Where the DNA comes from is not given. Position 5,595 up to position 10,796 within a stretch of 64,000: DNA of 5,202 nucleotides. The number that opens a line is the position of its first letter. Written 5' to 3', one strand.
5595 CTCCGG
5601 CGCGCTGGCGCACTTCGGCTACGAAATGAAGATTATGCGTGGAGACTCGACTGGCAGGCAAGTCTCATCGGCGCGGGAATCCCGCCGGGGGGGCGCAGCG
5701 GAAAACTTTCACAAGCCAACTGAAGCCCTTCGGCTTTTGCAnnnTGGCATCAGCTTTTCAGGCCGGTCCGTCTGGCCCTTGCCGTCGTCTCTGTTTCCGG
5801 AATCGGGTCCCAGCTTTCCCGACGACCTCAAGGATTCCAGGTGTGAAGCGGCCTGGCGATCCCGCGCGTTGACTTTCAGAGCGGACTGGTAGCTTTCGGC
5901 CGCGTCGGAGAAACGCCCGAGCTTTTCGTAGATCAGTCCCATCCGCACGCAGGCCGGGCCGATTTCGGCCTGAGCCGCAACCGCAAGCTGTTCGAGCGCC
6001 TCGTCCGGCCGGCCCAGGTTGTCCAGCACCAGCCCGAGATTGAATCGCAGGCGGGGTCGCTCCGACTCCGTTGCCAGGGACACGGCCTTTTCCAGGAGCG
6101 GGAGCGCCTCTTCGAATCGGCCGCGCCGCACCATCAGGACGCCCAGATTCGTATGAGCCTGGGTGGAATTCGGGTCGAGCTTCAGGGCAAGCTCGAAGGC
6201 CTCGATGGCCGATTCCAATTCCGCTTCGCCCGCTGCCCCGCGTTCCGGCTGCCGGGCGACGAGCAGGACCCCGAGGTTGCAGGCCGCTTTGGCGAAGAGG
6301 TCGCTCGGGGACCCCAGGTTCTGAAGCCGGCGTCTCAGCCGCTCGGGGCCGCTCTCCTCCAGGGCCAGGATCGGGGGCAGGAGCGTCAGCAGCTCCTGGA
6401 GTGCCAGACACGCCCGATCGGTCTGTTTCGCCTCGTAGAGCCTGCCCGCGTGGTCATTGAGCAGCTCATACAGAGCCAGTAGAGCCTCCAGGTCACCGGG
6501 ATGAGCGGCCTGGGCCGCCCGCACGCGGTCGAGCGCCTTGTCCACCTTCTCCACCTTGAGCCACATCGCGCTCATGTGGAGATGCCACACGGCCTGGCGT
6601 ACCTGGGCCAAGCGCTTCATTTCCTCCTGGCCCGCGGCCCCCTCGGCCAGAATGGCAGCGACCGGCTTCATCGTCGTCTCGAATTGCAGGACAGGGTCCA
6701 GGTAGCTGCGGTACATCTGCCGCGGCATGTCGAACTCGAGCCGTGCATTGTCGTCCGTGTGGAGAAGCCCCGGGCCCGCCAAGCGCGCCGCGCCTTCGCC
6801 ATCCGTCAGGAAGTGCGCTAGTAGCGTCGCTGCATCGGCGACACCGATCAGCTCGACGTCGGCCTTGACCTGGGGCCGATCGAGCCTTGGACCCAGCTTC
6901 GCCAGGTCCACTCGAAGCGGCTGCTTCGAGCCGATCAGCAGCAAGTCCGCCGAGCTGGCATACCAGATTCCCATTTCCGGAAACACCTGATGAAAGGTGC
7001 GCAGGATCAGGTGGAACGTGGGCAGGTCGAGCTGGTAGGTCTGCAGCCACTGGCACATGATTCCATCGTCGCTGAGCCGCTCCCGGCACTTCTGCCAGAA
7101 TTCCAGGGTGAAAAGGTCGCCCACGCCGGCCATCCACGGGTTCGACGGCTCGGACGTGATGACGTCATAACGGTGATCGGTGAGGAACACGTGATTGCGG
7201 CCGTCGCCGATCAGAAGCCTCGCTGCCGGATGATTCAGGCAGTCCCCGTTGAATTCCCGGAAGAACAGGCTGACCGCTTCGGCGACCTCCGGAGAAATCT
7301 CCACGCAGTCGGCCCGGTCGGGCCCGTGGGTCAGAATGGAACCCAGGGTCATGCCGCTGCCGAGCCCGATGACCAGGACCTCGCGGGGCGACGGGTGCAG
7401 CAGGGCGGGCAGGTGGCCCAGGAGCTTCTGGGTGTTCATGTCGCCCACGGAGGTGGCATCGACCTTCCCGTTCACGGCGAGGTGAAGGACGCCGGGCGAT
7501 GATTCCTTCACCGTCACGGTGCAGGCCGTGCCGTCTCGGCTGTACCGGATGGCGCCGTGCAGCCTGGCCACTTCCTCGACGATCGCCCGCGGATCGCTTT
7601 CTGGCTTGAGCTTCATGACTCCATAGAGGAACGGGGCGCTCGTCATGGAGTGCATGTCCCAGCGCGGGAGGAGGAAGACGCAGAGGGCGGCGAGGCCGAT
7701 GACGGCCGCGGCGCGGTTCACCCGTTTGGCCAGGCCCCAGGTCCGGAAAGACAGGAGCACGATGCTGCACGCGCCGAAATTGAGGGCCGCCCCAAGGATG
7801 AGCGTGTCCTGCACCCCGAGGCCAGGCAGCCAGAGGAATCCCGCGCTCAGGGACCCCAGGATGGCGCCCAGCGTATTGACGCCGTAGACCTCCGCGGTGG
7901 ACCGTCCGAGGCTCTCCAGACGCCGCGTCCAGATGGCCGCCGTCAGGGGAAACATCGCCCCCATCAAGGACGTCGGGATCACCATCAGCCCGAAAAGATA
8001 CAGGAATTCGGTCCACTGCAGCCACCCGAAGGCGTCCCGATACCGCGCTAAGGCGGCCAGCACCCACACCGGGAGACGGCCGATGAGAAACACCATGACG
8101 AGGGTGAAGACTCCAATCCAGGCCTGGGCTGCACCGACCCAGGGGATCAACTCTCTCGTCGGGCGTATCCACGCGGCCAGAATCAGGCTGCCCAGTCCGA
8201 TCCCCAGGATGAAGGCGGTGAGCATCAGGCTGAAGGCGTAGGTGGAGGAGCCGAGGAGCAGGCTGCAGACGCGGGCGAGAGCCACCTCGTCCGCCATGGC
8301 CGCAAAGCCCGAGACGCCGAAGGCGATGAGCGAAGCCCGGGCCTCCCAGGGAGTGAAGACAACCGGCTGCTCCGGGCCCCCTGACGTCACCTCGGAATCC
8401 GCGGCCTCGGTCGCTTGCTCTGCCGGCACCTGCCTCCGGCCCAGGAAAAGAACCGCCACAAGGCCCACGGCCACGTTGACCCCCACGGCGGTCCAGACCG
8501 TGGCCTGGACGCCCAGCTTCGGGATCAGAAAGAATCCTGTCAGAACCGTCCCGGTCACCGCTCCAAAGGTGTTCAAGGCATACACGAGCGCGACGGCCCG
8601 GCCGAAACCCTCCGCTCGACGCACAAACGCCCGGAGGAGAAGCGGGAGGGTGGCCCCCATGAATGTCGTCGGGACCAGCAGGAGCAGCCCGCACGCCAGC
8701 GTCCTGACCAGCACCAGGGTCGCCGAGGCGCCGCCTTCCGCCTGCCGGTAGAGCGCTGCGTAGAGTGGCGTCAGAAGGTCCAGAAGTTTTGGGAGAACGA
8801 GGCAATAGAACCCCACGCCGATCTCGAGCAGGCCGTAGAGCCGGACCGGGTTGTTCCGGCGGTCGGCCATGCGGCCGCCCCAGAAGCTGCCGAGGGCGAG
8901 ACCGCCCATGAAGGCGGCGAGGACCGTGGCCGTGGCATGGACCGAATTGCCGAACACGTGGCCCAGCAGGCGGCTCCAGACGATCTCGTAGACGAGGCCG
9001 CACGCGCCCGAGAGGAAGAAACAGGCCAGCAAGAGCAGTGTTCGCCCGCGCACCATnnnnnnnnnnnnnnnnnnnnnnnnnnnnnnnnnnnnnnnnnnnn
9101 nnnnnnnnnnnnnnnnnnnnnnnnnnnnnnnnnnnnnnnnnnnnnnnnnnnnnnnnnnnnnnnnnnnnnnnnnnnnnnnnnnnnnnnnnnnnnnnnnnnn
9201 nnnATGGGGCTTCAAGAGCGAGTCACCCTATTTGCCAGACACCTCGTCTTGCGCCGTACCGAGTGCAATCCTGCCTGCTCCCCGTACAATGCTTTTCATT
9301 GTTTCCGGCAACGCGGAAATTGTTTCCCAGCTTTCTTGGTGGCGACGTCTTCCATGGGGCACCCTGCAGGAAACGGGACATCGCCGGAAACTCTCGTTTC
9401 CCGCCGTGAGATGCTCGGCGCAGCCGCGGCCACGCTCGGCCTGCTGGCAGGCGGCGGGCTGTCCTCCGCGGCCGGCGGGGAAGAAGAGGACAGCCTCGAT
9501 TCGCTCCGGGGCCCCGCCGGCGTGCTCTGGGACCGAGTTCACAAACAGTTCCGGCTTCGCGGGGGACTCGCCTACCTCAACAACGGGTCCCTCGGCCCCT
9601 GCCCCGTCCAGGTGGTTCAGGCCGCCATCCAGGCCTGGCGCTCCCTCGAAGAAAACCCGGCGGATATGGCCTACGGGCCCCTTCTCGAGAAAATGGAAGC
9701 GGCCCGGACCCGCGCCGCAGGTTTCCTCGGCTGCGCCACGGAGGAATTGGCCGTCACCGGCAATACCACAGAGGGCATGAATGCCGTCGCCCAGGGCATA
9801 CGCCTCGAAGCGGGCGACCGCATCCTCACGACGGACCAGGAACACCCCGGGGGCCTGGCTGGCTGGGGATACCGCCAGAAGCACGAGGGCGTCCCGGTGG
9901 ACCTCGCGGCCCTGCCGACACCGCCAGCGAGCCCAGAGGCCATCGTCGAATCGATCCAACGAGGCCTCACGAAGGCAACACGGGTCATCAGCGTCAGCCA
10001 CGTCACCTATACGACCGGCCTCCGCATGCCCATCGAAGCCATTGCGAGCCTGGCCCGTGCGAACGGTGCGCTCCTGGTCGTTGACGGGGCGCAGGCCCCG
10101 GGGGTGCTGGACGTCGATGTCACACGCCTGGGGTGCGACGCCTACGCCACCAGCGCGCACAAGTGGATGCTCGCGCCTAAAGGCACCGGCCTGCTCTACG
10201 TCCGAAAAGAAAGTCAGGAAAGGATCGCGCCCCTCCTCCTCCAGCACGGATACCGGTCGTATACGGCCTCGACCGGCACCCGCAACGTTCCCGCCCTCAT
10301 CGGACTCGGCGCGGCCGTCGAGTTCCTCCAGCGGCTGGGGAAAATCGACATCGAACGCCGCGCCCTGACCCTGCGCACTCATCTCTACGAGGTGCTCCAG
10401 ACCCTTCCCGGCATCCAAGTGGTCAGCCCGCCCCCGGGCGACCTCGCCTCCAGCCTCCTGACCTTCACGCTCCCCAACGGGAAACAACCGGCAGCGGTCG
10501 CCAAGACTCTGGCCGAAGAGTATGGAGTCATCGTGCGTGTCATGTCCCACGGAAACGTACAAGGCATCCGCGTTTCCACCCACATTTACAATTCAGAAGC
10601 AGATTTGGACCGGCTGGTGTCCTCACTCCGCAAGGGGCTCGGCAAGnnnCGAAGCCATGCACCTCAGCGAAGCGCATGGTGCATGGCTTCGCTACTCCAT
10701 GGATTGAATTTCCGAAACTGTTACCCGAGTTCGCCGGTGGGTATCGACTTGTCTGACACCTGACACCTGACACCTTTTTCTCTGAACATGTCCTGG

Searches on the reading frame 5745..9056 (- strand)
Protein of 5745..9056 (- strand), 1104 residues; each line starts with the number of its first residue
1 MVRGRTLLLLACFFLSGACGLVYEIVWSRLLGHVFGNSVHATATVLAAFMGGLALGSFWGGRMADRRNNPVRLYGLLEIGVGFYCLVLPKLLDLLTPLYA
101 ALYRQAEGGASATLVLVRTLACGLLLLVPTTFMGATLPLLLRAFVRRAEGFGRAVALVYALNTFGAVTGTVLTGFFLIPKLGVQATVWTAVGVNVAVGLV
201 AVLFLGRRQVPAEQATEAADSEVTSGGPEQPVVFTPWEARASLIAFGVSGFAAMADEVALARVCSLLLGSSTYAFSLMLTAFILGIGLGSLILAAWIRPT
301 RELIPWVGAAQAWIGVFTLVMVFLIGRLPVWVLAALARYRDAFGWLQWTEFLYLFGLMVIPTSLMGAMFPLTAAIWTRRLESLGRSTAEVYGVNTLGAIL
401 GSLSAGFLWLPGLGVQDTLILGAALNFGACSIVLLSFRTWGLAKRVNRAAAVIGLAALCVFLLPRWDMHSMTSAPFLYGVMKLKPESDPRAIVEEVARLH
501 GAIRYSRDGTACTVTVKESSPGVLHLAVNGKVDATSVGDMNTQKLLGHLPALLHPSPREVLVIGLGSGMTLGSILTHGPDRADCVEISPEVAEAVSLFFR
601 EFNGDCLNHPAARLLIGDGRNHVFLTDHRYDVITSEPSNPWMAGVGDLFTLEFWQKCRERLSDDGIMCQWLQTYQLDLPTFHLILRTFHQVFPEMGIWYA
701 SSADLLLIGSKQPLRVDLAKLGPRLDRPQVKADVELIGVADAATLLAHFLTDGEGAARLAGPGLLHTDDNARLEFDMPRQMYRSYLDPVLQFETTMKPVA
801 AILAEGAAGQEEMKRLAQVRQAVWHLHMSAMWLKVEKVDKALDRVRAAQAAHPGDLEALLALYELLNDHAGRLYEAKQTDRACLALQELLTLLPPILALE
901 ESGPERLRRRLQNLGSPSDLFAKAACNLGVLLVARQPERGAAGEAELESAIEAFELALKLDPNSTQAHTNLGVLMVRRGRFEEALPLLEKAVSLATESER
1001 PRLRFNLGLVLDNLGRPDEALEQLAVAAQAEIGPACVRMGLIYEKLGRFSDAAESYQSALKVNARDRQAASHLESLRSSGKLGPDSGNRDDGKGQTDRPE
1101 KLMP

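Call 55: search_protein_families(library=pfam, proteins=[window:5745-9056:-], max_evalue=0.001)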
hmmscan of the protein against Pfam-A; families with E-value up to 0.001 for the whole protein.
window:5745-9056:- (1104 aa): 18 families
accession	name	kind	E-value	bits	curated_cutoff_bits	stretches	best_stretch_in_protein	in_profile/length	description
PF01564.23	Spermine_synth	-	7.4e-22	78.2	22.9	1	543-697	5-158/186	Spermine/spermidine synthase domain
PF07719.23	TPR_2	-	1.1e-19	69.3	27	1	1035-1063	3-31/34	Tetratricopeptide repeat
PF00515.34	TPR_1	-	1.3e-18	66.4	27.8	1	1035-1063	3-31/34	Tetratricopeptide repeat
PF13181.12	TPR_8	-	1.9e-14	53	25.7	0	1035-1064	3-32/34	Tetratricopeptide repeat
PF13432.12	TPR_16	-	6.5e-13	49.3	32.7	2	976-1029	8-59/65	Tetratricopeptide repeat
PF13414.12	TPR_11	-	8.6e-12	45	26.8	1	946-977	9-40/42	TPR repeat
PF13424.12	TPR_12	-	1e-11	45.3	30.1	2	967-1027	5-71/77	Tetratricopeptide repeat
PF13176.12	TPR_7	-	1.7e-10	40.5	27.9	0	1035-1067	1-35/36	Tetratricopeptide repeat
PF13428.12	TPR_14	-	5e-10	39.5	23.5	0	971-1003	7-39/44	Tetratricopeptide repeat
PF14559.12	TPR_19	-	5.7e-10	39.8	25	2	945-991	5-51/68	Tetratricopeptide repeat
PF13371.12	TPR_9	-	1.8e-09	37.9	35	1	941-995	5-59/73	Tetratricopeptide repeat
PF13431.12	TPR_17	-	2.5e-08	34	24.4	1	954-985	2-33/34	Tetratricopeptide repeat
PF07721.20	TPR_4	-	3.8e-08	33.6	27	0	966-989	2-25/26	Tetratricopeptide repeat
PF13174.12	TPR_6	-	7.2e-08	33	26.3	0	1038-1061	5-28/33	Tetratricopeptide repeat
PF07690.21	MFS_1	-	2e-06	27.4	33.4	1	10-401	2-346/347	Major Facilitator Superfamily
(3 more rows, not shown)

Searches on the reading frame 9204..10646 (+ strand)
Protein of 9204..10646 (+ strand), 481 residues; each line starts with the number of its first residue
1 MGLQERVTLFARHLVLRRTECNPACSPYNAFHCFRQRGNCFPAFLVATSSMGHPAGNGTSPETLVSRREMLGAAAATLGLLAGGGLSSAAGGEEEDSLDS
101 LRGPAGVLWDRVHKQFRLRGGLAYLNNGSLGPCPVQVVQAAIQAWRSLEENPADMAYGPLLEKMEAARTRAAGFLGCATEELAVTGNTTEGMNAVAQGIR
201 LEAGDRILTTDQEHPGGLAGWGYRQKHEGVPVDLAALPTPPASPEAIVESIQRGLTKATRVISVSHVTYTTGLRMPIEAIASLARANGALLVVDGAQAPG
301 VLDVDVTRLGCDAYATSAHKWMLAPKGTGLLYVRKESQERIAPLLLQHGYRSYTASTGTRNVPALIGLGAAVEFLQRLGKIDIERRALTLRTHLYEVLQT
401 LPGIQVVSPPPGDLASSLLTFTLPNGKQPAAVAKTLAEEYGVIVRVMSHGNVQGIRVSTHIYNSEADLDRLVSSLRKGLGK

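Call 55: search_protein_families(library=pfam, proteins=[window:9204-10646:+], max_evalue=0.001)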
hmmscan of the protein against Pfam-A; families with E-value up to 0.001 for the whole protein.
window:9204-10646:+ (481 aa): 3 families
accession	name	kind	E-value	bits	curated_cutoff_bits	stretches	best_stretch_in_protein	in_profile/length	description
PF00266.25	Aminotran_5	-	5.7e-59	200.4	21.5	1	124-471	2-371/371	Aminotransferase class-V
PF00155.27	Aminotran_1_2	-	2.2e-06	27.5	19.7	0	136-301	21-192/361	Aminotransferase class I and II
PF01041.23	DegT_DnrJ_EryC1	-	7.4e-05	22.6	19.8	1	171-443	33-302/360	DegT/DnrJ/EryC1/StrS aminotransferase family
